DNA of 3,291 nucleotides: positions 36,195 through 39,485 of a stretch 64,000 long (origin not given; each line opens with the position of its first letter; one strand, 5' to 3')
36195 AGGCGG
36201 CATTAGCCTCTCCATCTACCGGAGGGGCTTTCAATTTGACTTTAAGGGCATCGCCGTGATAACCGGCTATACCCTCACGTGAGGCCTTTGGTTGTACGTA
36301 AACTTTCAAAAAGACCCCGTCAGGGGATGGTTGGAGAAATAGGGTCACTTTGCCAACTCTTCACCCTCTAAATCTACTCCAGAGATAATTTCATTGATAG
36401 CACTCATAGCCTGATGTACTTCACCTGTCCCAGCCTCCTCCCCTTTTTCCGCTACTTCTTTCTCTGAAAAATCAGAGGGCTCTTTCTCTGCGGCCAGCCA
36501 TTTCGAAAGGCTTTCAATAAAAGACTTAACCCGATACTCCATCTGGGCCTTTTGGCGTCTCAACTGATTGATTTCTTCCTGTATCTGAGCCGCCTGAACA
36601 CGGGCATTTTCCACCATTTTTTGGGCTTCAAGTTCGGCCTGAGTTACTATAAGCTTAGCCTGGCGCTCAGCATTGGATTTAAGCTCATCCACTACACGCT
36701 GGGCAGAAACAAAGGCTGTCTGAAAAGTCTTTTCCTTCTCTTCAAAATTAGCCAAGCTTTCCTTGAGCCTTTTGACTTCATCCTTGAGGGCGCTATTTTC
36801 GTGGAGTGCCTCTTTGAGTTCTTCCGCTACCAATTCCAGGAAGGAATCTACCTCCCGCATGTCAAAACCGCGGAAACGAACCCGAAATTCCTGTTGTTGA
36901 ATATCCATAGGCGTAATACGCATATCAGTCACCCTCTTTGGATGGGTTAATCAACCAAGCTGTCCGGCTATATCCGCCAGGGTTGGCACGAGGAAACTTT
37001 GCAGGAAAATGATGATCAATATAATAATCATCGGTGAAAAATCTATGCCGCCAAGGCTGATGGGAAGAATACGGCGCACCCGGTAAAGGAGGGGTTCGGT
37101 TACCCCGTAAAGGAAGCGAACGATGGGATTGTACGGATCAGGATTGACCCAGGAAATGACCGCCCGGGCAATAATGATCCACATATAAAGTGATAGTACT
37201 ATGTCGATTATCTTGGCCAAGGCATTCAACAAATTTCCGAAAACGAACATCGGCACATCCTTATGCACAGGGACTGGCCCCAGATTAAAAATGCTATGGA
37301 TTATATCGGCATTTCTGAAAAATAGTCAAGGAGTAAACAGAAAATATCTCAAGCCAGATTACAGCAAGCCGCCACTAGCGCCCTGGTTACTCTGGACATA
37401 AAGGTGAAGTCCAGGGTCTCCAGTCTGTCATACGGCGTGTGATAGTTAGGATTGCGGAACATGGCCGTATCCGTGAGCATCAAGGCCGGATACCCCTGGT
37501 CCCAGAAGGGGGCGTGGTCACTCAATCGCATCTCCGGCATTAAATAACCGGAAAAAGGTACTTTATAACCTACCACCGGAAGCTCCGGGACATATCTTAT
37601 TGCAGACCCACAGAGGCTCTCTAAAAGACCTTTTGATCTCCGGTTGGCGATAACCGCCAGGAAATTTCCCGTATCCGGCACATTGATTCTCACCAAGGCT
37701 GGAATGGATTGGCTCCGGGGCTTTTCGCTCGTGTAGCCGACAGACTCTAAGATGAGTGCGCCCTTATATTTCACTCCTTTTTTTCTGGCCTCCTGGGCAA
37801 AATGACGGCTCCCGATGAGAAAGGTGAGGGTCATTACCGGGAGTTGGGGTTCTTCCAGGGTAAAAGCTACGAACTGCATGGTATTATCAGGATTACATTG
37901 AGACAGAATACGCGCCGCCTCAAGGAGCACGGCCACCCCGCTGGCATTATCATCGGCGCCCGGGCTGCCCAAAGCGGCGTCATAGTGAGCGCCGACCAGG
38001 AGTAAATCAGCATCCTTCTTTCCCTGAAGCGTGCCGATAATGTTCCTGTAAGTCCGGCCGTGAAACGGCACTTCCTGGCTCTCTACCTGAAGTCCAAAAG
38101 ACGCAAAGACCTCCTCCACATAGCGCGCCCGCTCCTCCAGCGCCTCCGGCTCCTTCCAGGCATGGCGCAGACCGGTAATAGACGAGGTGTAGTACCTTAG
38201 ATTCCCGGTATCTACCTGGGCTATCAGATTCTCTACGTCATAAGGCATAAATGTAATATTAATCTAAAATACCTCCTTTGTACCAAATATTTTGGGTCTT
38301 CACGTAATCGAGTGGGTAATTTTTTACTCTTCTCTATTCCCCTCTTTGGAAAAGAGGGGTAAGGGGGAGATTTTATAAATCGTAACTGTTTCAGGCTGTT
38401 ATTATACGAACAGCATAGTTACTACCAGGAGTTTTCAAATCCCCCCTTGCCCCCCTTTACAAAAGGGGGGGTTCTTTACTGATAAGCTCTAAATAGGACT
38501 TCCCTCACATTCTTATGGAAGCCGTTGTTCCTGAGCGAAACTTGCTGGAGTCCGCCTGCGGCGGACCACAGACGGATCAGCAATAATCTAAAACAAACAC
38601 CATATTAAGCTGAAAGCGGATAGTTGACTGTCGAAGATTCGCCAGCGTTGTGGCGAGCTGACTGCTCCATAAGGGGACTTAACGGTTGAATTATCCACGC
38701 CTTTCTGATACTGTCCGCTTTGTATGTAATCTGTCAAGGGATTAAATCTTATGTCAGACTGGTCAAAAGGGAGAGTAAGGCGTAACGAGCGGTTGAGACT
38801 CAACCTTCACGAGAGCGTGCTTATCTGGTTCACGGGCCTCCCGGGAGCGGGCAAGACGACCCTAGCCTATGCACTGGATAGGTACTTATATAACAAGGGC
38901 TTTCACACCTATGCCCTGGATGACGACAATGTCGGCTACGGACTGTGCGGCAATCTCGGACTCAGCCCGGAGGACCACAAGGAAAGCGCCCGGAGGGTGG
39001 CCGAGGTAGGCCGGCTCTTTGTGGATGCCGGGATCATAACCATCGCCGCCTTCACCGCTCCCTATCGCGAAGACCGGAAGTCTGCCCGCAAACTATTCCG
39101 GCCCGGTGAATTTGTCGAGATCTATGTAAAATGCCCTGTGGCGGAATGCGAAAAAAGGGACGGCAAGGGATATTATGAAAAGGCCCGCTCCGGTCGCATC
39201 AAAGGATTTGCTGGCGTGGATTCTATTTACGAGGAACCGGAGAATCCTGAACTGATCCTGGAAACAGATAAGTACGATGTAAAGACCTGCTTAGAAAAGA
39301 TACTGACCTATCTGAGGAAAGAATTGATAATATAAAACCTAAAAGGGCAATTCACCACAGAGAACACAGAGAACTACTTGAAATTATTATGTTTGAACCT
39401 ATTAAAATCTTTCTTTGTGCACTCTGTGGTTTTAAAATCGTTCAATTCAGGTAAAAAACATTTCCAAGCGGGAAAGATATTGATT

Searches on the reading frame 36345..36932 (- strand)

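Call 10: search_protein_families(library=ncbifam, proteins=[window:36345-36932:-])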
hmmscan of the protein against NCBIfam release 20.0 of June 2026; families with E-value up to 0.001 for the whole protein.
window:36345-36932:- (195 aa): 7 families
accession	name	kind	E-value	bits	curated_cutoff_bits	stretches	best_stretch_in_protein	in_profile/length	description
TIGR03544.1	DivI1A_domain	domain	4.5e-13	48.6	22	1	6-39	1-34/34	DivIVA domain-containing protein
NF010725.0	PRK14127.1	equivalog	7.5e-11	42.4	91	1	2-73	4-75/111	cell division regulator GpsB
NF050102.1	DivIVA_Wag31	equivalog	2.3e-09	37.6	260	1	4-72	1-72/256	DivIVA-like cell division protein Wag31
NF045995.1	MAG0865_DivIVA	hypoth_equivalog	2.3e-06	27.7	55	1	11-64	8-60/69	MAG0865 family DivIVA-related protein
NF005198.1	PRK06669.1-3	equivalog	0.00048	19.4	200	1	36-184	30-170/299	flagellar assembly protein FliH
NF011043.0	PRK14473.1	equivalog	0.00079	19.4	168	1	51-135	49-132/164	F0F1 ATP synthase subunit B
NF009992.0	PRK13461.1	equivalog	0.00094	18.8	127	0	49-127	45-124/159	F0F1 ATP synthase subunit B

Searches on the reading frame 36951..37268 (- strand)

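Call 63: search_protein_families(library=pfam, max_evalue=0.01, proteins=[window:36951-37268:-])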
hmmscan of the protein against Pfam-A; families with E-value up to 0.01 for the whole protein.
window:36951-37268:- (105 aa): 1 family
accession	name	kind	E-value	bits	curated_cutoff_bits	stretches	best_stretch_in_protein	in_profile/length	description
PF02325.22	YGGT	-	3e-23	82.4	27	1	23-93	2-70/70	YGGT family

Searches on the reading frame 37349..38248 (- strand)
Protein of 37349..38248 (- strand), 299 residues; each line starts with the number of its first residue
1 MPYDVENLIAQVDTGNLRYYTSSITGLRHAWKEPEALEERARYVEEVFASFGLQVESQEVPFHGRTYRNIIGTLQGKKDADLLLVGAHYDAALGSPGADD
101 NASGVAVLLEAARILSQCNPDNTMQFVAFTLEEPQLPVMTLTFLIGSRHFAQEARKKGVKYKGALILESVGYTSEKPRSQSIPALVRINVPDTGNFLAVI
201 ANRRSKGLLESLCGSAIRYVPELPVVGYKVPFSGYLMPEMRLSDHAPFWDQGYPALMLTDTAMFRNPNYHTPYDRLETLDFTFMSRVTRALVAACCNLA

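Call 10: search_protein_families(library=ncbifam, proteins=[window:37349-38248:-])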
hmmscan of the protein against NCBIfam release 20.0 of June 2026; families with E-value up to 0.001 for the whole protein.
window:37349-38248:- (299 aa): 4 families
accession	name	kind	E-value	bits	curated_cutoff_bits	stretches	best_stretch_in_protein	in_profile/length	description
NF045908.1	AminopepLapALeg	equivalog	2.7e-10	39.7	600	1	77-175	201-294/396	aminopeptidase LapA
NF058540.1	Ncarbamyl_ErtE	equivalog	2.6e-05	23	520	1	40-154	42-148/418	N-carbamyl-l-glutamate amidohydrolase ErtE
NF009531.0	PRK12893.1-5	equivalog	0.00021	19.9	486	1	37-151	39-144/421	Zn-dependent hydrolase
NF007568.0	PRK10199.1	equivalog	0.00024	20.5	298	1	96-134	139-177/346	aminopeptidase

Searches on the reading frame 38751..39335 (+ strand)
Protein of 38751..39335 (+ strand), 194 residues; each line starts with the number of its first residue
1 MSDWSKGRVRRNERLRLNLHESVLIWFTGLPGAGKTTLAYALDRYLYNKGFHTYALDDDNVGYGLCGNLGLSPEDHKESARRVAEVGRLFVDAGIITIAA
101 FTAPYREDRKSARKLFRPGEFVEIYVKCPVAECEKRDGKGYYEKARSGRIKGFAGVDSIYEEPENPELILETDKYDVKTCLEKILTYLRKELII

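Call 10: search_protein_families(library=ncbifam, proteins=[window:38751-39335:+])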
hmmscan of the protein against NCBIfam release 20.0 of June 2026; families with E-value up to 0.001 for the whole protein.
window:38751-39335:+ (194 aa): 7 families
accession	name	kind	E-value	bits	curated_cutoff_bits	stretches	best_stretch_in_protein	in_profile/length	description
NF003013.0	PRK03846.1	subfamily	3.1e-71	239.2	163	1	4-194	10-200/202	adenylyl-sulfate kinase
TIGR00455.1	apsK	equivalog_domain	1.7e-65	220.2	138.7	1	7-188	4-184/184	adenylyl-sulfate kinase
NF004035.0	PRK05506.1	subfamily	6.7e-60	203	715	1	4-191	442-629/632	bifunctional sulfate adenylyltransferase subunit 1/adenylylsulfate kinase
NF002059.0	PRK00889.1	subfamily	1.1e-45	155.5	244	1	21-191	4-172/177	adenylyl-sulfate kinase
NF004040.0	PRK05537.1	equivalog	1.2e-44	152.8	669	1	23-191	397-567/572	bifunctional sulfate adenylyltransferase/adenylylsulfate kinase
NF004041.0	PRK05541.1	subfamily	1.5e-27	96.7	127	1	21-191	6-173/176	adenylyl-sulfate kinase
TIGR03574.1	selen_PSTK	equivalog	0.00069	19.1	290.5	0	24-61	1-38/249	L-seryl-tRNA(Sec) kinase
